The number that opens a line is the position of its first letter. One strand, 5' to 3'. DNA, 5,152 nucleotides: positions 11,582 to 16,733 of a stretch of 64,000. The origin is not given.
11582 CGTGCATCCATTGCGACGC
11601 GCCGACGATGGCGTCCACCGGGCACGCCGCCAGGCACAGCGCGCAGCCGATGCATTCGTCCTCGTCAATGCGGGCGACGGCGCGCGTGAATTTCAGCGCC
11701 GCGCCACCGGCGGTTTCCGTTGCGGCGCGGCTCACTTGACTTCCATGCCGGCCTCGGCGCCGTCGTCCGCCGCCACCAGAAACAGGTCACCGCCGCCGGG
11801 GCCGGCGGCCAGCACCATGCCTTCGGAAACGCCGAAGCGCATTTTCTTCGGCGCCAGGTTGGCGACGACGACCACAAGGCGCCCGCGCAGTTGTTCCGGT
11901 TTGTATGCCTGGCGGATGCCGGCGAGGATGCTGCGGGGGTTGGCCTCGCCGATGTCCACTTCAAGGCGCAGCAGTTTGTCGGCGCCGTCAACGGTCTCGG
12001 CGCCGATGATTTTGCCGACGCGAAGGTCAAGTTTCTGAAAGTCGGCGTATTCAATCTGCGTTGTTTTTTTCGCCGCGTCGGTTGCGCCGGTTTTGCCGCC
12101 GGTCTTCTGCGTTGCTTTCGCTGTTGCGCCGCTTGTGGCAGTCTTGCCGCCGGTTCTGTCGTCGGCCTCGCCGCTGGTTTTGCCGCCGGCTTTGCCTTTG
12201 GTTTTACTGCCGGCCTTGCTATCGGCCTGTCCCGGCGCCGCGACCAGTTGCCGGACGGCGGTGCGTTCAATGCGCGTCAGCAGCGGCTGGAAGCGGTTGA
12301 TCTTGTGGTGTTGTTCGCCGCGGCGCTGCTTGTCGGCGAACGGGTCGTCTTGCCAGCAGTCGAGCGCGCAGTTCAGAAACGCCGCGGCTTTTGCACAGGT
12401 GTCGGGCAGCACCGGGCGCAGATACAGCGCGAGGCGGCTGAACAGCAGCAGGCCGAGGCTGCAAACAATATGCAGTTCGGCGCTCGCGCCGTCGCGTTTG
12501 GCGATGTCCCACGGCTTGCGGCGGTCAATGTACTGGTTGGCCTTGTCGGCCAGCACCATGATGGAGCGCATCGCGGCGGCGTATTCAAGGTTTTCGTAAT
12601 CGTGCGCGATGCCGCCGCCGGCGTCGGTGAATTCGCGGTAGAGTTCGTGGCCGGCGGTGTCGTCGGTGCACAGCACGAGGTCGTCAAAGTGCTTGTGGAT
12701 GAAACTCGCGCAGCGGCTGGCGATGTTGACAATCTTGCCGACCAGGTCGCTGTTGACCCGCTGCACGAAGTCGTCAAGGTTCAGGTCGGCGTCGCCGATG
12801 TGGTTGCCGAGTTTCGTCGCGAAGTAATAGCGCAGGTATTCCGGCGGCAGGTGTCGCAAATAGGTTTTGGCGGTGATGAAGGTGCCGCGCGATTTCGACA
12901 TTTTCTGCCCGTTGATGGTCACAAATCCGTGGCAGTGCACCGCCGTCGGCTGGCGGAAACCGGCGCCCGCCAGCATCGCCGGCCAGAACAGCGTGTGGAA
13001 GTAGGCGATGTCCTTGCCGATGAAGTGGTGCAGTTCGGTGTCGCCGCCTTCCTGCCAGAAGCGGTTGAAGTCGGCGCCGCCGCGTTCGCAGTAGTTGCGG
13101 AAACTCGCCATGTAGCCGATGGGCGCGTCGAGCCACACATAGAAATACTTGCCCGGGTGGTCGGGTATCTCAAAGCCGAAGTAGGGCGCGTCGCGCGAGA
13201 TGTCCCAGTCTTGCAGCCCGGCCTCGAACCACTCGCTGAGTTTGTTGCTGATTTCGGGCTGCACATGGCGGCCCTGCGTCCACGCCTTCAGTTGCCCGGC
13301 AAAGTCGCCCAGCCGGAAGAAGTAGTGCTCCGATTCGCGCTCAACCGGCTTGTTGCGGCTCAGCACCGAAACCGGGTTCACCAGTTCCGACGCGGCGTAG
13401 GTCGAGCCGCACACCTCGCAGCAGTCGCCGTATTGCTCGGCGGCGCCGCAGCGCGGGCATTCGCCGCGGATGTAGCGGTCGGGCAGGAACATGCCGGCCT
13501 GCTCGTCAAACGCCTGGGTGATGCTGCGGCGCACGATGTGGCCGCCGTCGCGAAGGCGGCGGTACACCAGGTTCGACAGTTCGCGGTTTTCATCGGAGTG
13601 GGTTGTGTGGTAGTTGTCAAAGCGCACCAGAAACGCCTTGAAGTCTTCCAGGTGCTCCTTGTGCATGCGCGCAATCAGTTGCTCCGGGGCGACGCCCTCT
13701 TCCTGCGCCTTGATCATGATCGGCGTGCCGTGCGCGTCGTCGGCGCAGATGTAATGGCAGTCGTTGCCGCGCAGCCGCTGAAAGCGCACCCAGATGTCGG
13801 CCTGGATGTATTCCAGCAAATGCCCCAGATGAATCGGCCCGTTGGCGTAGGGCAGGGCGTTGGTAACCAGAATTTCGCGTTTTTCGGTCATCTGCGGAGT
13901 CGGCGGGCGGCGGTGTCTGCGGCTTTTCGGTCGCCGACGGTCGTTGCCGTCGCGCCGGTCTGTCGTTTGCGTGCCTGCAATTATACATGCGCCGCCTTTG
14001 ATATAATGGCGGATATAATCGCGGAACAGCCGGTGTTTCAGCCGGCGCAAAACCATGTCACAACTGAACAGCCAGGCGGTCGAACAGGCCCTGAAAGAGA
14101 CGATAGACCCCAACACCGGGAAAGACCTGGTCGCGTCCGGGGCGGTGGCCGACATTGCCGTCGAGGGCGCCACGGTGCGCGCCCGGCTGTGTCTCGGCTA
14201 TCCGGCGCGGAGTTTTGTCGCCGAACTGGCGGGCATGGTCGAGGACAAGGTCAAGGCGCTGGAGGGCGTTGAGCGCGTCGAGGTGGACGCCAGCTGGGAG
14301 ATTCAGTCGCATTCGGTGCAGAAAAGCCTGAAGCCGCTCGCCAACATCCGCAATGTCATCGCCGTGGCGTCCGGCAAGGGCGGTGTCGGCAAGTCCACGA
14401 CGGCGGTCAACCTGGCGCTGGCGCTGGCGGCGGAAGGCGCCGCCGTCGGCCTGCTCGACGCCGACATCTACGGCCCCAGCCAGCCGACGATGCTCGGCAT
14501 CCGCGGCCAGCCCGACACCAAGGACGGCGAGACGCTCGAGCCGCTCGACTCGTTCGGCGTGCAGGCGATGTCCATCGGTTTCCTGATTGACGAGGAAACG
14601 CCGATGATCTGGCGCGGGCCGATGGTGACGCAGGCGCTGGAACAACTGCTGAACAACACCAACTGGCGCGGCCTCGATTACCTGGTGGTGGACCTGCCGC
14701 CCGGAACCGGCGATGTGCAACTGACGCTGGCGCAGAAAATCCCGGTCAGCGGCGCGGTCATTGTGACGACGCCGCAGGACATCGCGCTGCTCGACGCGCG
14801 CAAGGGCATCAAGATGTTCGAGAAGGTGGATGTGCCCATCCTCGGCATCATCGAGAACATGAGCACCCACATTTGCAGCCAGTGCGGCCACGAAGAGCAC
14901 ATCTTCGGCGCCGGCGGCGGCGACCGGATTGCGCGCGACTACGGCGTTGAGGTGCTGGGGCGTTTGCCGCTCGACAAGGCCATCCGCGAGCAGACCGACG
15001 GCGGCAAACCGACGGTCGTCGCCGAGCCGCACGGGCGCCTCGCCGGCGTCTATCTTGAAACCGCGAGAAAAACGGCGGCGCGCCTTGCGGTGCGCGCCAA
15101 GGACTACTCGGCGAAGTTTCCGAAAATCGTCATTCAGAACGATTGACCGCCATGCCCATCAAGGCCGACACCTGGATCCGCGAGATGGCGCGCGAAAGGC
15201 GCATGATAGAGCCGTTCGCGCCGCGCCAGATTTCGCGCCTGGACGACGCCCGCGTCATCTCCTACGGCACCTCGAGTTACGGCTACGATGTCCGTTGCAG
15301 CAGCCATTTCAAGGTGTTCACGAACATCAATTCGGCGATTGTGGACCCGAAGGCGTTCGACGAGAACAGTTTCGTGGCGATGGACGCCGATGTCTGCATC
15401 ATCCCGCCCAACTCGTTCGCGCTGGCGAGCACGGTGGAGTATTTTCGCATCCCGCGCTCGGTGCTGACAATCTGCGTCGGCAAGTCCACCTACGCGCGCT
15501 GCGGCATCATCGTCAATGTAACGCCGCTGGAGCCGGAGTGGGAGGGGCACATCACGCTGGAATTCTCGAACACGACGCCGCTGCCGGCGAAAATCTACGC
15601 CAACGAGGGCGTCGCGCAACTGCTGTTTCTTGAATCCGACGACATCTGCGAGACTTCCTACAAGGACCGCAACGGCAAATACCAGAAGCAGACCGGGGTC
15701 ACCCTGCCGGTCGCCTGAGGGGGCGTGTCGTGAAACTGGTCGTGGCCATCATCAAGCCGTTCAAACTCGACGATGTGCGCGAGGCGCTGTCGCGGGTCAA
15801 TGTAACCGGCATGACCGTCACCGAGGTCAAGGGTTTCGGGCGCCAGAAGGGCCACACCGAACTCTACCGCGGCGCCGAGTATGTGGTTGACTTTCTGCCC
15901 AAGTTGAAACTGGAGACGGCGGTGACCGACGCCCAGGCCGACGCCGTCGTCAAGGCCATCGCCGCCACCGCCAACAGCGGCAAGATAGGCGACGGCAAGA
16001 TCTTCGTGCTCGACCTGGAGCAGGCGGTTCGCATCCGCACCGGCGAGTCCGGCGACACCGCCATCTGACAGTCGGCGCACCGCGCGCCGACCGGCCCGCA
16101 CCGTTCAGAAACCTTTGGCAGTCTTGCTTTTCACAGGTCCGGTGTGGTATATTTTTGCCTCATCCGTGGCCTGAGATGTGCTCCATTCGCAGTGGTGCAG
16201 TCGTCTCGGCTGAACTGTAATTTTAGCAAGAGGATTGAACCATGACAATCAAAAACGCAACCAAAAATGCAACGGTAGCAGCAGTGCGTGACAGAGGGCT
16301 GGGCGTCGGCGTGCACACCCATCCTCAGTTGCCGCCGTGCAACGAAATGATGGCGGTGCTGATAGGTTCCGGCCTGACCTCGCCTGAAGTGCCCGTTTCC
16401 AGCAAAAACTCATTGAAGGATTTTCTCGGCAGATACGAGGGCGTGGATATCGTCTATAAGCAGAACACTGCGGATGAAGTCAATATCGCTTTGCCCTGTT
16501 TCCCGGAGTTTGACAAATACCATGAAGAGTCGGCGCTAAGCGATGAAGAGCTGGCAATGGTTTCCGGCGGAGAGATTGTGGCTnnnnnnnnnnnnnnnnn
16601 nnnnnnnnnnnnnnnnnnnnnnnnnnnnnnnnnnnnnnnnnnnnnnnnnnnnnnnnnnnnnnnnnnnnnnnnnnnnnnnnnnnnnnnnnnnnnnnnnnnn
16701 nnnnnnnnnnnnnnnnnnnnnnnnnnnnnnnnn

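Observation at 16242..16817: Orphan NHLP-leader / Gly-Gly precursor with an 81-aa Gly-Ala-Val-Ile core, one of four dispersed paralogs (candidate proteusin-like or glycine-zipper toxin family)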

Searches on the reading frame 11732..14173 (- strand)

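Call 28: search_protein_families(library=ncbifam, proteins=[window:11732-14173:-], max_evalue=0.00001)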
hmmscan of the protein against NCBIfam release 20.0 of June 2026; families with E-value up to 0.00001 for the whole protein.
window:11732-14173:- (813 aa): 24 families
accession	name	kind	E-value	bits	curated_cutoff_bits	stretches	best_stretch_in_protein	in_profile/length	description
NF001100.0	PRK00133.1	equivalog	2.3e-273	908.8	587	1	96-813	2-676/676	methionine--tRNA ligase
TIGR00398.1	metG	equivalog_domain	1.6e-167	558.4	336.35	1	101-636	1-530/530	methionine--tRNA ligase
NF008900.0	PRK12267.1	equivalog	2.6e-116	389.6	598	1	97-813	2-648/648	methionine--tRNA ligase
TIGR00399.1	metG_C_term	equivalog_domain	3.8e-40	136.9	116.65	1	686-813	13-139/139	methionine--tRNA ligase subunit beta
NF008859.0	PRK11893.2-1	equivalog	6.7e-40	137.5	553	1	102-471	5-375/498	methionine--tRNA ligase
NF008860.0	PRK11893.2-2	equivalog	2.9e-38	132.2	761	2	382-596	329-543/583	methionine--tRNA ligase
NF008863.0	PRK11893.2-5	equivalog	1e-25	90.3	551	1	95-479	1-390/531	methionine--tRNA ligase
NF008957.0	PRK12300.1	subfamily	1.3e-19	69.7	677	2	96-158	28-91/946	leucine--tRNA ligase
NF009687.0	PRK13208.1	equivalog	4.1e-18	64.9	738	1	108-160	47-99/801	valine--tRNA ligase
TIGR02222.1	chap_CsaA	subfamily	3.6e-16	59.1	119.65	1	709-812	1-106/107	export-related chaperone CsaA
TIGR00392.1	ileS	equivalog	5.5e-16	57.9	621.4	1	103-163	40-100/861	isoleucine--tRNA ligase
NF007494.0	PRK10089.1-3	equivalog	1.8e-15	56.8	109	1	706-812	3-111/112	tRNA-binding protein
NF007492.0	PRK10089.1-1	equivalog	2.5e-15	56.4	150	1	706-791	3-87/110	tRNA-binding protein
TIGR00395.1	leuS_arch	equivalog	3.4e-15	55.2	648.5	1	95-157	21-83/938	leucine--tRNA ligase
NF008861.0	PRK11893.2-3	equivalog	3.7e-15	55.5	633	1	98-269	4-179/496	methionine--tRNA ligase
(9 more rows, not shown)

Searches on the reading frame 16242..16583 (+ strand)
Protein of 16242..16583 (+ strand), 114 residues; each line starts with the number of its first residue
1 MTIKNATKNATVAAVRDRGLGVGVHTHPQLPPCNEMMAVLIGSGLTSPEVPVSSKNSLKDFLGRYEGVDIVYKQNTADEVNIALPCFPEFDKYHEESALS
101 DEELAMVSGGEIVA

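Call 36: find_homologous_proteins(query=A4, max_evalue=0.001)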
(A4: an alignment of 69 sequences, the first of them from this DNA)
Query A4 (69 sequences) (114 aa, profile of the alignment): 18 proteins with E <= 0.001 among 903 candidates.
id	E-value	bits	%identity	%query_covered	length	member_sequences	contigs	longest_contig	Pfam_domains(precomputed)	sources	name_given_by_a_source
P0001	1.5e-19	88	99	100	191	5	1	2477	-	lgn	-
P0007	3.0e-18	84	56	36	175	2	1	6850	-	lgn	-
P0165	7.7e-18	83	35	75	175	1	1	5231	-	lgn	-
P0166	2.8e-17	81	40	42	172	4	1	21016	-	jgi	-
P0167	5.3e-17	80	52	72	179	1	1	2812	-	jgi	-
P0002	1.0e-16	79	61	79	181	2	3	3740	-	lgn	-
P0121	1.8e-16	78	36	35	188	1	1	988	-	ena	-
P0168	6.1e-15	73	33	52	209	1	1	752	-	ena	-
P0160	2.7e-13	68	38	14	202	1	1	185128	-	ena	-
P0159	4.8e-13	67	-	-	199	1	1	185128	-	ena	-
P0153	8.2e-13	66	23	38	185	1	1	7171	-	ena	-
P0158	1.2e-12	66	-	-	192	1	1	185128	-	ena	-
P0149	1.4e-12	66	-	-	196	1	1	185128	-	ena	-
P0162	1.0e-11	63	37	24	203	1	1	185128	-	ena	-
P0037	3.2e-11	61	33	39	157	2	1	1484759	-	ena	-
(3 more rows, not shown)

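Call 38: find_encoding_contigs(protein=P0166, flank=10000, max_places=3)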
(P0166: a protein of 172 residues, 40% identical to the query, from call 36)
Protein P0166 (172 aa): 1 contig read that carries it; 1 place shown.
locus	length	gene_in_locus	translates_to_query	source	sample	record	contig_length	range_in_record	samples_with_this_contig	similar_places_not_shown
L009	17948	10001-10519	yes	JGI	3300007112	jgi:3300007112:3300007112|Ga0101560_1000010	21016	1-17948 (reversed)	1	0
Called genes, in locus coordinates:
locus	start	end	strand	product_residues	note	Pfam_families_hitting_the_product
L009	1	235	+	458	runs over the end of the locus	PF05697:Trigger_N, PF05698:Trigger_C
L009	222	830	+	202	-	PF00574:CLP_protease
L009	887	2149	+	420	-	PF06689:zf-C4_ClpX, PF01078:Mg_chelatase (faint), PF13401:AAA_22 (faint), PF00004:AAA, PF07724:AAA_2, PF07728:AAA_5 (weak), PF10431:ClpB_D2-small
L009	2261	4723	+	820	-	PF02190:LON_substr_bdg, PF13191:AAA_16 (faint), PF00004:AAA, PF07728:AAA_5 (weak), PF22667:Lon_lid, PF05362:Lon_C, PF13541:ChlI (weak)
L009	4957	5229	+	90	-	PF00216:Bac_DNA_binding, PF18291:HU-HIG (weak)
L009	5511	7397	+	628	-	PF13623:SurA_N_2, PF13624:SurA_N_3, PF13145:Rotamase_2, PF13616:Rotamase_3, PF00639:Rotamase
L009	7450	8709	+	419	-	PF00375:SDF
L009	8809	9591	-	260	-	PF00106:adh_short, PF13561:adh_short_C2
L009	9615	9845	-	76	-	-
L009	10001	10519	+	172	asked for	-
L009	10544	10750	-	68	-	-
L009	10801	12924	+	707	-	PF00496:SBP_bac_5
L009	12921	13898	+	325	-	PF19300:BPD_transp_1_N (weak), PF00528:BPD_transp_1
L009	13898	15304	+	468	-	PF00528:BPD_transp_1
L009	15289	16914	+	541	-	PF13191:AAA_16 (faint), PF00005:ABC_tran, PF01078:Mg_chelatase (faint), PF02463:SMC_N (faint), PF13401:AAA_22 (faint), PF13555:AAA_29 (faint), PF13304:AAA_21 (faint), PF00005:ABC_tran, +1 more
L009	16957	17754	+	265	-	PF08241:Methyltransf_11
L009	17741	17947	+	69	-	?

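Call 50: search_solved_structures(query=A4, max_evalue=10, show_alignments=3)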
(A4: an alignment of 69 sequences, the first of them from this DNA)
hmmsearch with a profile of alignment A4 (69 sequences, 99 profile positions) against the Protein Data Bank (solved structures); distinct sequences matched with E-value up to 10: 30.
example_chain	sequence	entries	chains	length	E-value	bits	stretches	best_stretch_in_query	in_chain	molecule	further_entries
8tb1_A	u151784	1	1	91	7.8e-10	42.3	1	21-97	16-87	NHLP leader peptide family natural product, tumor homing peptide 1 (TH1) substrate chimera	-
1v29_A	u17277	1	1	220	1.4e-06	31.9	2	19-70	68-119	nitrile hydratase a chain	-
9cjx_A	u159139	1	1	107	5.2e-05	26.9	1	18-95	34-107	NHLP leader peptide family natural product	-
7qop_A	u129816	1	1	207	0.00028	24.5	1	19-70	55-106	Nitrile hydratase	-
2dpp_A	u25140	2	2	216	0.00032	24.4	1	19-70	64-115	Nitrile hydratase alpha subunit | Nitrile hydratase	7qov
3hht_A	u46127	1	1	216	0.00032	24.3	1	19-70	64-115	Nitrile hydratase alpha subunit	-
7qom_A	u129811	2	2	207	0.0004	24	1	19-70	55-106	Nitrile hydratase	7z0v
7qoy_A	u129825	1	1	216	0.00046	23.8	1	19-70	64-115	Nitrile hydratase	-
7qou_A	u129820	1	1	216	0.0012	22.5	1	19-70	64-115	Nitrile hydratase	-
1ahj_A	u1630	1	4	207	0.25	15.1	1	28-85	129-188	NITRILE HYDRATASE (SUBUNIT ALPHA)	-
2zcf_A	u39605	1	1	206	0.25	15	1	28-85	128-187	Nitrile hydratase subunit alpha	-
3a8g_A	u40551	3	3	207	0.25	15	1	28-85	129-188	Nitrile hydratase subunit alpha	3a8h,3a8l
2qdy_A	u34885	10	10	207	0.26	15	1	28-85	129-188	Nitrile hydratase subunit alpha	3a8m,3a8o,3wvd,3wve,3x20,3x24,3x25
2ahj_A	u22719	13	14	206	0.26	15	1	28-85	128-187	NITRILE HYDRATASE | Nitrile hydratase subunit alpha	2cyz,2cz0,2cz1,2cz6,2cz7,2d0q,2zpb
8i6n_A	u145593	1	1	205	0.63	13.8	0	19-70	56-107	Cobalt-containing nitrile hydratase subunit alpha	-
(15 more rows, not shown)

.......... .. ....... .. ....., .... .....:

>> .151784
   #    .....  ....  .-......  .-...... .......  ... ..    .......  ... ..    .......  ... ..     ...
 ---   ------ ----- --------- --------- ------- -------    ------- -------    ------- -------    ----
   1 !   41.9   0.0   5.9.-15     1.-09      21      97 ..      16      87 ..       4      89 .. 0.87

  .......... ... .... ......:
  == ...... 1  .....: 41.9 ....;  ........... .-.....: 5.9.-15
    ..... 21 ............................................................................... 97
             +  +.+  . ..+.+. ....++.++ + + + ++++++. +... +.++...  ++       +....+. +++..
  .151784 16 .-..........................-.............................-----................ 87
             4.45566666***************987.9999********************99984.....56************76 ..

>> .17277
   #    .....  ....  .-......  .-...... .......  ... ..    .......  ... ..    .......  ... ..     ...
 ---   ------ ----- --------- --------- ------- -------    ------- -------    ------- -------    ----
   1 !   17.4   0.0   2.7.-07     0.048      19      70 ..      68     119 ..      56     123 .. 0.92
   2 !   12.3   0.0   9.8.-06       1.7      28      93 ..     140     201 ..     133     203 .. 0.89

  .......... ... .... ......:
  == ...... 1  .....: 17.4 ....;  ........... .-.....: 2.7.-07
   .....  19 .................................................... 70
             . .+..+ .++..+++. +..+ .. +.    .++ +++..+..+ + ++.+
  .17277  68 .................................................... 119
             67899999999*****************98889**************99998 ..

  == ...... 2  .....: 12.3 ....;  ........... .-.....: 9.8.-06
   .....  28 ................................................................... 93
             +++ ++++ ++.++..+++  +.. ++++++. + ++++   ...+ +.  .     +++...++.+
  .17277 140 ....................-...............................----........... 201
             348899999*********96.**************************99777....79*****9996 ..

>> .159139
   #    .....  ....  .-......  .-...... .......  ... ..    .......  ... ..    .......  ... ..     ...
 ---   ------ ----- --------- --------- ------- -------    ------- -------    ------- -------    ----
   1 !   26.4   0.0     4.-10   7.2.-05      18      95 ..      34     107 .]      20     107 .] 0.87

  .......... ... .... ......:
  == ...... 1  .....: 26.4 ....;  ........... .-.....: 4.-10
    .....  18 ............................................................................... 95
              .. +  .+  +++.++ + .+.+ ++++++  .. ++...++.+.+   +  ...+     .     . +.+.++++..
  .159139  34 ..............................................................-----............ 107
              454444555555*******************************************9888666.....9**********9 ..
